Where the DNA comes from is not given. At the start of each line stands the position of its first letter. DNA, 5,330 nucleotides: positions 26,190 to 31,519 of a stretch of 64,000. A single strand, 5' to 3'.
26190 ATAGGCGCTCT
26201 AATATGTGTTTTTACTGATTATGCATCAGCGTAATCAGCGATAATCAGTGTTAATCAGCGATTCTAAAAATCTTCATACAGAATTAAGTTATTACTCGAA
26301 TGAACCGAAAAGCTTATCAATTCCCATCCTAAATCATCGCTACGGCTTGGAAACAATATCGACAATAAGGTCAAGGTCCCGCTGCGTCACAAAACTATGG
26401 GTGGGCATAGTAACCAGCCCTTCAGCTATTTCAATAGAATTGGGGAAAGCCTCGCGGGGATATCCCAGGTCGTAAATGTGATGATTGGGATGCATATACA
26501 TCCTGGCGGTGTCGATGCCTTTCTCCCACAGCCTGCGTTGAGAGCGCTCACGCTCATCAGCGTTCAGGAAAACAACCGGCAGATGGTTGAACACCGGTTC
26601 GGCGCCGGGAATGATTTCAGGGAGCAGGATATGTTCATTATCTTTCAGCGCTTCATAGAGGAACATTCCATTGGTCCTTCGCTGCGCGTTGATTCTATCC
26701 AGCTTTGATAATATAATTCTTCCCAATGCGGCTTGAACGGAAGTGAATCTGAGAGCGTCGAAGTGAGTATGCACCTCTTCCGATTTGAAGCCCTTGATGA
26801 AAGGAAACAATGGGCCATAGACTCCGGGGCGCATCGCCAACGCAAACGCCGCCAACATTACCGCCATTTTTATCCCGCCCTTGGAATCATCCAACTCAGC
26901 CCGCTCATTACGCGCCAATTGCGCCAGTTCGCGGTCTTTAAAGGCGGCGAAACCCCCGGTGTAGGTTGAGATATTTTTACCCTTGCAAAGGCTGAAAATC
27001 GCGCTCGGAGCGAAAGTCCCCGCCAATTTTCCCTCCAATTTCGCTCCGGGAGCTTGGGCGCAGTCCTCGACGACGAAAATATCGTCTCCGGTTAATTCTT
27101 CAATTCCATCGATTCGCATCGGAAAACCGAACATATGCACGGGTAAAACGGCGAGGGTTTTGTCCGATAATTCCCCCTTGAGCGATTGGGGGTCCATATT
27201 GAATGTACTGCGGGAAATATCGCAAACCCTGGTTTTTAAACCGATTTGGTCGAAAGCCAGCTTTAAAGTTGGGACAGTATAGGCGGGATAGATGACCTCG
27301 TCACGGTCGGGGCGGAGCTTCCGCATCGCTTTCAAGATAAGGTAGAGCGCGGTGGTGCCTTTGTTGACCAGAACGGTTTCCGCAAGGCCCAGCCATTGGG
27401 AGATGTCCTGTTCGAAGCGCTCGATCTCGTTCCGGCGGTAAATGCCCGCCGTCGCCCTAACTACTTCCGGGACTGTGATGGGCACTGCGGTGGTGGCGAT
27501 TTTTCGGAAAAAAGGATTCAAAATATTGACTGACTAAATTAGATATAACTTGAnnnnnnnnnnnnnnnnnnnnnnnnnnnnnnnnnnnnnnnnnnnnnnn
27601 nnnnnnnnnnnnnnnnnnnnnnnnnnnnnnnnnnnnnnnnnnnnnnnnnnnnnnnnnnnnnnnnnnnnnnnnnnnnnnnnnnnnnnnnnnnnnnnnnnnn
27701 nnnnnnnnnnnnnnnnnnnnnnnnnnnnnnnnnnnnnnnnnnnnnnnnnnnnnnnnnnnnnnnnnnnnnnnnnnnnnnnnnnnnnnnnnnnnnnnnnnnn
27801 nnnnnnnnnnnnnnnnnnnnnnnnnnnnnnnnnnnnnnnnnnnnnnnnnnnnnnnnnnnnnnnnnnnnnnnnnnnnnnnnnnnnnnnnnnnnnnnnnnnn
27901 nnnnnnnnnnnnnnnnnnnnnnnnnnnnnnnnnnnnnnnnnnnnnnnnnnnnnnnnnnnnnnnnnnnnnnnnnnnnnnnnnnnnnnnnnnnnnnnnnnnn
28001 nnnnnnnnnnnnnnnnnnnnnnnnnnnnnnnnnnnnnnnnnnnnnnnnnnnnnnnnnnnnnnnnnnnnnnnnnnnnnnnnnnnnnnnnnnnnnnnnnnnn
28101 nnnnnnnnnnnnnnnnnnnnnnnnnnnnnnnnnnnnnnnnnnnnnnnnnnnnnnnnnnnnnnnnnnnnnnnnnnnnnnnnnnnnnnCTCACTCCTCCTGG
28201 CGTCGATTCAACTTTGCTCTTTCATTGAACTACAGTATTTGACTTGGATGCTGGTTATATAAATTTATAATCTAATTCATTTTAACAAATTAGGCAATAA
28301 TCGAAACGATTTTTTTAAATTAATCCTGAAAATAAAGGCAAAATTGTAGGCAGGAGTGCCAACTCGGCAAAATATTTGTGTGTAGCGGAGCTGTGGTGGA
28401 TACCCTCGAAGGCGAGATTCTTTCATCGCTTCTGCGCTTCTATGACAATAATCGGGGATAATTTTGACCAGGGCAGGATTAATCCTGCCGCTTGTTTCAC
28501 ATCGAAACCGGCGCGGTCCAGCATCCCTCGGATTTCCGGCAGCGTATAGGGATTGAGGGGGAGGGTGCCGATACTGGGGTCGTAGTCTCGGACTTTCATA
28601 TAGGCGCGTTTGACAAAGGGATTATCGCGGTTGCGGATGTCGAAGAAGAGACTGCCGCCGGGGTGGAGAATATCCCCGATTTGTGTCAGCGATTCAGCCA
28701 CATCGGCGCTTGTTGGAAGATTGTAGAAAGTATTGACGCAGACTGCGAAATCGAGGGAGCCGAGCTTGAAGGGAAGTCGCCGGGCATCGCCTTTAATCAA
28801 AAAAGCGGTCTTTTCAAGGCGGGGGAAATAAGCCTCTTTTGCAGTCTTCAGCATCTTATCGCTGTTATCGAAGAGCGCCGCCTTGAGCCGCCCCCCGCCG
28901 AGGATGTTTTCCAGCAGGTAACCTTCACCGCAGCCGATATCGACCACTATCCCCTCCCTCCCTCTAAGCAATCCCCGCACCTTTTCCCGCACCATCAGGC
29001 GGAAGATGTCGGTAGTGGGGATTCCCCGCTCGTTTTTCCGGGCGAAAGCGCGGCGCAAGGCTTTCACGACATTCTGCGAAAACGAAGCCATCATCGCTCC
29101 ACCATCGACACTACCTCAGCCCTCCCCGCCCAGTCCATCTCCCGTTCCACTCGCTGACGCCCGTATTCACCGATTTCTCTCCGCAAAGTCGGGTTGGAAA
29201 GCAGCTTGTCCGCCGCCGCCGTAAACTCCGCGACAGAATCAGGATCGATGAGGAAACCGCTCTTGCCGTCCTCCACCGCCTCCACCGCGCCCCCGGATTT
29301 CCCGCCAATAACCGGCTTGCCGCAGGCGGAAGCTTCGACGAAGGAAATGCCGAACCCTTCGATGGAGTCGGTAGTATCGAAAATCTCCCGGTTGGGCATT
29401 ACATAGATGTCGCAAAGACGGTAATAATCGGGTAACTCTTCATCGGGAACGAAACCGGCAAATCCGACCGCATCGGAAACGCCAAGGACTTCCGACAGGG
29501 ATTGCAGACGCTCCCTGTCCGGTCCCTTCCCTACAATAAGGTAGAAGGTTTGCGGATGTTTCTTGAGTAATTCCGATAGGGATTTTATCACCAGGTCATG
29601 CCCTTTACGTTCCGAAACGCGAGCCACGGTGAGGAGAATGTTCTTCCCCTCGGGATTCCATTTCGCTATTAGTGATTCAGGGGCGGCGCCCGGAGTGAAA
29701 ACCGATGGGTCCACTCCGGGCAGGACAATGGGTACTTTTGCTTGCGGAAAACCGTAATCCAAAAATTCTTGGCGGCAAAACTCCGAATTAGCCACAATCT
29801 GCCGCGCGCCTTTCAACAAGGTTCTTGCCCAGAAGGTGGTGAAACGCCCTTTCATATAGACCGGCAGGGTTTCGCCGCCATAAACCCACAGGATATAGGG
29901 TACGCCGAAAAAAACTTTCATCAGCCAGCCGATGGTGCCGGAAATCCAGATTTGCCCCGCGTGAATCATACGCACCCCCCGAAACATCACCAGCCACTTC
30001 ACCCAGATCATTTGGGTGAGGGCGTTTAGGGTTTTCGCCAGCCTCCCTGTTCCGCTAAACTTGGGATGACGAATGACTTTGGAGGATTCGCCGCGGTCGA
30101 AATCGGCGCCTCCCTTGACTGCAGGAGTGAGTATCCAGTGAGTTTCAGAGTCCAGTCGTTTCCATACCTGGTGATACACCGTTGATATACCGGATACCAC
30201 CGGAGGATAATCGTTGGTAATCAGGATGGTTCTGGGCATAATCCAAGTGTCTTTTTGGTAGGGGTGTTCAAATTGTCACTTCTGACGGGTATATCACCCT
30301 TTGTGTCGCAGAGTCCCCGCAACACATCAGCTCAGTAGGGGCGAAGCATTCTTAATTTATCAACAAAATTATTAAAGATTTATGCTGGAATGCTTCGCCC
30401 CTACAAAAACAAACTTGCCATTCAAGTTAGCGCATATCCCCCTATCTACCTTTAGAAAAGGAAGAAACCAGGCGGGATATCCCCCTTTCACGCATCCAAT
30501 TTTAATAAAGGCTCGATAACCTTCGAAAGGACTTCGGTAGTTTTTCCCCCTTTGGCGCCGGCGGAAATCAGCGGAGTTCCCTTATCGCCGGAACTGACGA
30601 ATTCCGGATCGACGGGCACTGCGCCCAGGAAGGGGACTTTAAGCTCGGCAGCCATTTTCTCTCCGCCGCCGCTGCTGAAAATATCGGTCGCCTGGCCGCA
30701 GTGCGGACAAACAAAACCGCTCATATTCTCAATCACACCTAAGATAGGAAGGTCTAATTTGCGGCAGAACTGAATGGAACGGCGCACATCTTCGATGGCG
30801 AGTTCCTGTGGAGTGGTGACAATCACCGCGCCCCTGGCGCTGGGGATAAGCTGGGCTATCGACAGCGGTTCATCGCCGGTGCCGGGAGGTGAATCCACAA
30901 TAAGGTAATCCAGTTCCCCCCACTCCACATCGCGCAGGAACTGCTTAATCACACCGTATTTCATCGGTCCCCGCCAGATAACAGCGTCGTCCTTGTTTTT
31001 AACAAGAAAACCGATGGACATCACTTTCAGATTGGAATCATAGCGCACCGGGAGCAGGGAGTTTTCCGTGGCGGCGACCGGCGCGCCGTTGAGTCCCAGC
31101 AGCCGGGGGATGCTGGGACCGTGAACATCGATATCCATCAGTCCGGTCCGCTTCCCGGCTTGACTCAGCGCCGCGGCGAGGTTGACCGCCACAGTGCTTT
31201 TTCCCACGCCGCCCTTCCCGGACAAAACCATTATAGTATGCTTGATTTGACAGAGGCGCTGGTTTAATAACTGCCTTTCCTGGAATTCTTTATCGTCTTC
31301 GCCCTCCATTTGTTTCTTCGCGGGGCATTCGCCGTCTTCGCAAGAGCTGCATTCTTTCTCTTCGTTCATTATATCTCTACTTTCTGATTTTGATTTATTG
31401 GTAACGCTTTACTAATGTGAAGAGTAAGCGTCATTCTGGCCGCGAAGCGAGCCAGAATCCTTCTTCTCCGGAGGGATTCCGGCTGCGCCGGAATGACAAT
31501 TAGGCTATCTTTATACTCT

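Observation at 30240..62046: Intergenic DNA is built from a shared vocabulary of hairpin units arranged in a recurring order and orientation (BIME-like mosaic)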

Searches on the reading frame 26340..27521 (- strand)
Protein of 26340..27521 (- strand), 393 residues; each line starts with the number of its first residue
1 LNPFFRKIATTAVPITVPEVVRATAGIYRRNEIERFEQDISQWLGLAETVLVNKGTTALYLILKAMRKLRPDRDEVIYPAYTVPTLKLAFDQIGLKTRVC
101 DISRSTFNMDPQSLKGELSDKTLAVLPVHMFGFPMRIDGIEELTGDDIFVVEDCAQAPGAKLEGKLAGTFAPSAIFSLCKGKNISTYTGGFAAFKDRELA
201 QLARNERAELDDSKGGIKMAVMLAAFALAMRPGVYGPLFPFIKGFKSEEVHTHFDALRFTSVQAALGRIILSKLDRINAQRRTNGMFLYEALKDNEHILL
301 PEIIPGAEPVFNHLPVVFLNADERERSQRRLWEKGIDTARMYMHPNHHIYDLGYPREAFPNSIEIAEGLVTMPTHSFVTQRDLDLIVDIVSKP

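Call 61: search_protein_families(library=pfam, proteins=[window:26340-27521:-], max_evalue=0.001)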
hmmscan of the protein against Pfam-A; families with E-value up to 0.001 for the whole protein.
window:26340-27521:- (393 aa): 1 family
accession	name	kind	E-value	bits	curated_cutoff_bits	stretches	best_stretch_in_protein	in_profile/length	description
PF01041.23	DegT_DnrJ_EryC1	-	1.1e-50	173.4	19.8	1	30-390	23-359/360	DegT/DnrJ/EryC1/StrS aminotransferase family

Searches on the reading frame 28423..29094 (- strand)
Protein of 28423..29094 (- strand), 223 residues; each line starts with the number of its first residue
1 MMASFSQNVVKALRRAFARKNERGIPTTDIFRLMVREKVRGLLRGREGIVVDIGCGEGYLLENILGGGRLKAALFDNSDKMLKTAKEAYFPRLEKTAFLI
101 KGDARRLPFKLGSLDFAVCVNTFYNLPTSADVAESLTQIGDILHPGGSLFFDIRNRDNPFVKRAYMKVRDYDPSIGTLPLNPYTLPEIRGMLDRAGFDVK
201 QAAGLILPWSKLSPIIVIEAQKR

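Call 61: search_protein_families(library=pfam, proteins=[window:28423-29094:-], max_evalue=0.001)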
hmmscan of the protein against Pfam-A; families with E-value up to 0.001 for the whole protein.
window:28423-29094:- (223 aa): 6 families
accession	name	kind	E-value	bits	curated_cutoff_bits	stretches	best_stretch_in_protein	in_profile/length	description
PF13649.12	Methyltransf_25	-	6.6e-14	52.8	27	1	50-147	1-97/97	Methyltransferase domain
PF08241.18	Methyltransf_11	-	8.7e-14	52.4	21.2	1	51-151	1-95/95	Methyltransferase domain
PF13489.12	Methyltransf_23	-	6.4e-12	45.9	27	1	44-201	20-163/164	Methyltransferase domain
PF08242.18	Methyltransf_12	-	6.9e-09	36.8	30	1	51-149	1-98/98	Methyltransferase domain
PF13847.12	Methyltransf_31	-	1.2e-07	32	27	1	50-151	7-109/145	Methyltransferase domain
PF01209.24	Ubie_methyltran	-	1e-05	25.4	20.1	1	38-167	41-168/233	ubiE/COQ5 methyltransferase family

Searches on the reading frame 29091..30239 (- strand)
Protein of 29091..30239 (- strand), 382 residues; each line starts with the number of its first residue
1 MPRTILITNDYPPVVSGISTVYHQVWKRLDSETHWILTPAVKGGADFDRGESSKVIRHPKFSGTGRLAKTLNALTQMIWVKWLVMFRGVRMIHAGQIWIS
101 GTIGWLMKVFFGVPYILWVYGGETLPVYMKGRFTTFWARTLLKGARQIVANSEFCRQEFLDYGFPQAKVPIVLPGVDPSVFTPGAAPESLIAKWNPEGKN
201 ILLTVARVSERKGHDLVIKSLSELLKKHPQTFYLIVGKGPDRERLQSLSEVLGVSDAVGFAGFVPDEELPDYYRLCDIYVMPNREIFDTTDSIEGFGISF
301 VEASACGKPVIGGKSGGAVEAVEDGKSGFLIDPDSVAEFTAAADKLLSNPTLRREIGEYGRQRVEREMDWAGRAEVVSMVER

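Call 11: search_protein_families(library=pfam, proteins=[window:29091-30239:-])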
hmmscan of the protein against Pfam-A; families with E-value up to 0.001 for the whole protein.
window:29091-30239:- (382 aa): 6 families
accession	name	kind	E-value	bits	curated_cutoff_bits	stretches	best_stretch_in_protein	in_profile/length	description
PF00534.26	Glycos_transf_1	-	8.3e-47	159.4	26.4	1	196-363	12-172/172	Glycosyl transferases group 1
PF13692.12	Glyco_trans_1_4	-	2e-32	112.8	27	1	200-349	2-142/142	Glycosyl transferases group 1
PF13524.12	Glyco_trans_1_2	-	2.8e-10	40.8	25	1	248-375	27-140/144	Glycosyl transferase-like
PF13439.12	Glyco_transf_4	-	1e-09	39.1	28.5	1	16-179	2-169/170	Glycosyltransferase Family 4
PF13579.12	Glyco_trans_4_4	-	3.8e-08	34.3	29.7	1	17-172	2-155/158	Glycosyl transferase 4-like domain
PF20706.3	GT4-conflict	-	3.1e-06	26.9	26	1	176-364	172-372/385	Family 4 Glycosyltransferase in conflict systems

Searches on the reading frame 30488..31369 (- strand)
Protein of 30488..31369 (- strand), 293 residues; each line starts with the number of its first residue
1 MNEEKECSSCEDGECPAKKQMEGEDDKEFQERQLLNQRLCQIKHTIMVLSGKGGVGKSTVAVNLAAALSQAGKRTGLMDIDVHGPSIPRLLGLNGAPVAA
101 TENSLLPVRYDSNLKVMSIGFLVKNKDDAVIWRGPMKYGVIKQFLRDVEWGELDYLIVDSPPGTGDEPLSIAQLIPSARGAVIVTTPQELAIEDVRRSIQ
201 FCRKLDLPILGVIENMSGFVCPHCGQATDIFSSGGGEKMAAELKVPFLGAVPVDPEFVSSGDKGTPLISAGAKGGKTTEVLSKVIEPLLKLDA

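Call 9: search_protein_families(library=pfam, proteins=[window:30488-31369:-])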
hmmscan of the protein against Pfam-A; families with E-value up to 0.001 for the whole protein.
window:30488-31369:- (293 aa): 8 families
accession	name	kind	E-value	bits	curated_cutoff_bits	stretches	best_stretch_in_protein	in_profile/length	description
PF10609.15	ParA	-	5.8e-102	340.7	27.1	1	41-286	1-243/246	NUBPL iron-transfer P-loop NTPase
PF01656.29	CbiA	-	4e-14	53.1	25.4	1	46-266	1-124/125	CobQ/CobB/MinD/ParA nucleotide binding domain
PF13614.12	AAA_31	-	1.4e-11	45.1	27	1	45-202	3-164/177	AAA domain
PF02374.21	ArsA_ATPase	-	4.7e-08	33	24.3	1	45-81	2-38/305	Anion-transporting ATPase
PF09140.17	MipZ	-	5.4e-08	32.9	20.7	1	44-161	1-108/262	ATPase MipZ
PF13500.12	AAA_26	-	1.2e-05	25.7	27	0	182-256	132-193/198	AAA domain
PF13481.12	AAA_25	-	6e-05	23.2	27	1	23-74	13-62/195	AAA domain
PF00142.24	Fer4_NifH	-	0.00017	21.6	25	1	47-79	3-35/271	4Fe-4S iron sulfur cluster binding proteins, NifH/frxC family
